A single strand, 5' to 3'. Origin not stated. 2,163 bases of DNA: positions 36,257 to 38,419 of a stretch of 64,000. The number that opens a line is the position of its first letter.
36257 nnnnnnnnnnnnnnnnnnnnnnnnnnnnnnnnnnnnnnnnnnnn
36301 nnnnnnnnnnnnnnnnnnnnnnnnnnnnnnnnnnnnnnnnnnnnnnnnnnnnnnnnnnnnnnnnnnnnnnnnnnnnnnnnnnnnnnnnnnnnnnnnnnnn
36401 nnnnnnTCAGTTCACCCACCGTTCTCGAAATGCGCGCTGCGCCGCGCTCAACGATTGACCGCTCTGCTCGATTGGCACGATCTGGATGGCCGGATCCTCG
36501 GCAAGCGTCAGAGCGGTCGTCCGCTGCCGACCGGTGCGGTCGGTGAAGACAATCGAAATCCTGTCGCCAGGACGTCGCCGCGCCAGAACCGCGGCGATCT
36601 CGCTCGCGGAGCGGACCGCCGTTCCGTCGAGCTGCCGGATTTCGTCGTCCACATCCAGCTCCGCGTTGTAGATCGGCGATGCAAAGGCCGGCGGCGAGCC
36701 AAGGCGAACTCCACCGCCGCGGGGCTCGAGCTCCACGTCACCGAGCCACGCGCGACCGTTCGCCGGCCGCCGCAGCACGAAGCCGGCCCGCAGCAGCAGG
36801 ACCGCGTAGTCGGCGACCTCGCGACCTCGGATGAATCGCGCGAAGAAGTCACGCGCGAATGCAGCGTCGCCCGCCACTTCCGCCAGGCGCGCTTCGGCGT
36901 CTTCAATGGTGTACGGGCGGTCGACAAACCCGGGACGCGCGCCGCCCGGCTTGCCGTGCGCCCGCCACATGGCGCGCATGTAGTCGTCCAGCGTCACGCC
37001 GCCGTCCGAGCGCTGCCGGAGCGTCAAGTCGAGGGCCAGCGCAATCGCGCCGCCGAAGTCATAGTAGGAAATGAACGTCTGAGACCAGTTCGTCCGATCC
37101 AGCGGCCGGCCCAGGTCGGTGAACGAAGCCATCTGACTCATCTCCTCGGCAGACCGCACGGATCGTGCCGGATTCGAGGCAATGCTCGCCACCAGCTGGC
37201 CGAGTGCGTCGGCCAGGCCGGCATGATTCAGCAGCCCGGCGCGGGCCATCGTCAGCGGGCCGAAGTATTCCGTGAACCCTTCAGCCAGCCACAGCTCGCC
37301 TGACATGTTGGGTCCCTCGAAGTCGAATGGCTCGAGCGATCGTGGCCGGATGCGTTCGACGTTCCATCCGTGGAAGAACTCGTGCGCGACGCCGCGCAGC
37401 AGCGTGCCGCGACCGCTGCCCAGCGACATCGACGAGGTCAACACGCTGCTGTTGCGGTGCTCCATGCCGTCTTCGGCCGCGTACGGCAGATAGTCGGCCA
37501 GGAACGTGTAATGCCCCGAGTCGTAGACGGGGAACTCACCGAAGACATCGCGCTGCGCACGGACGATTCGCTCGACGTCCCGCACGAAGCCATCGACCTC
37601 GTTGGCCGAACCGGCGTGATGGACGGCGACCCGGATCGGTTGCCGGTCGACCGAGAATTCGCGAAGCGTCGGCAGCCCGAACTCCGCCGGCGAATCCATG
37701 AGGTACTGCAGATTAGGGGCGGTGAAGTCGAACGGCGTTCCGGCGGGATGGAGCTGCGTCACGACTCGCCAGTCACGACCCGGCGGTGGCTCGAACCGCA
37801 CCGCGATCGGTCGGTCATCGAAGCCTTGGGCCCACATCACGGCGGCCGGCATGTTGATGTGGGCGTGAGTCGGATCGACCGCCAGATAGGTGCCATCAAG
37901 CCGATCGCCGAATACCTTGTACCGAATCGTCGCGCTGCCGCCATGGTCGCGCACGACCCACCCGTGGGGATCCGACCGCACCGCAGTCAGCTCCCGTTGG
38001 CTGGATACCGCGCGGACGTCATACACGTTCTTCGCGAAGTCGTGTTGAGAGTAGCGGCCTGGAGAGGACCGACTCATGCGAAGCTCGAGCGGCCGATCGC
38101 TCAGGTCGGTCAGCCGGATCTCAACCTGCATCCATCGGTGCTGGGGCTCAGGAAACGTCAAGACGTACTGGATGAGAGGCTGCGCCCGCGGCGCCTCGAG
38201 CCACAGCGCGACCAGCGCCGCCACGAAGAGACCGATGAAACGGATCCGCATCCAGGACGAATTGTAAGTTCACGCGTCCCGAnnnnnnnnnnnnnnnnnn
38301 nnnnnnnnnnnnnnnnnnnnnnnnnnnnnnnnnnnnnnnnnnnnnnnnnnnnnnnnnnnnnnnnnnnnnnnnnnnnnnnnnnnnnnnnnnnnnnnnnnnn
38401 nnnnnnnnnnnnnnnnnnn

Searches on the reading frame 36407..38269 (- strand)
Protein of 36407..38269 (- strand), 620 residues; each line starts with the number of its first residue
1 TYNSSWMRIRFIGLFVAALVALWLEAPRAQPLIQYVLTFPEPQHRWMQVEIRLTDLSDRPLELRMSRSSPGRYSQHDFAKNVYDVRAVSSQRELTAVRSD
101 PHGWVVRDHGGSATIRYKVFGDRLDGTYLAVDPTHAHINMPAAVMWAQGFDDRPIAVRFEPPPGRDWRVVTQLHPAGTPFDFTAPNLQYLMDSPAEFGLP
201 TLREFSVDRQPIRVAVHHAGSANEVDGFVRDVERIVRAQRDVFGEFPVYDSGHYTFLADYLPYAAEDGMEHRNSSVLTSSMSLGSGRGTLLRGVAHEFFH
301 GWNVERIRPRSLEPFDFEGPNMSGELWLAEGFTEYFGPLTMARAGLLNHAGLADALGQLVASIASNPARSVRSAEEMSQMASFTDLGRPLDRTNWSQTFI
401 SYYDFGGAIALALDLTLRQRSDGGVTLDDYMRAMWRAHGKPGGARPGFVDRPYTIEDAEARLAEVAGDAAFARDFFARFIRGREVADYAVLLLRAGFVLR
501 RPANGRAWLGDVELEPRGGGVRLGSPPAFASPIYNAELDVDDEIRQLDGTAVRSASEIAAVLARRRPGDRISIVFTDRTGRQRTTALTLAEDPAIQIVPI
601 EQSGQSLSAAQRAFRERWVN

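Call 64: search_protein_families(library=pfam, proteins=[window:36407-38269:-])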
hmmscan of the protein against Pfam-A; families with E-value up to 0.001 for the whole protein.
window:36407-38269:- (620 aa): 3 families
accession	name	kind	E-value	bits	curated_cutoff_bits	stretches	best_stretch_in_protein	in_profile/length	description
PF17899.6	Peptidase_M61_N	-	1.7e-39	135.9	23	1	34-198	1-167/168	Peptidase M61 N-terminal domain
PF05299.18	Peptidase_M61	-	5.7e-30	104.6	22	1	292-407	4-116/118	M61 glycyl aminopeptidase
PF13180.12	PDZ_2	-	0.00024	21.8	27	1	527-585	19-76/80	PDZ domain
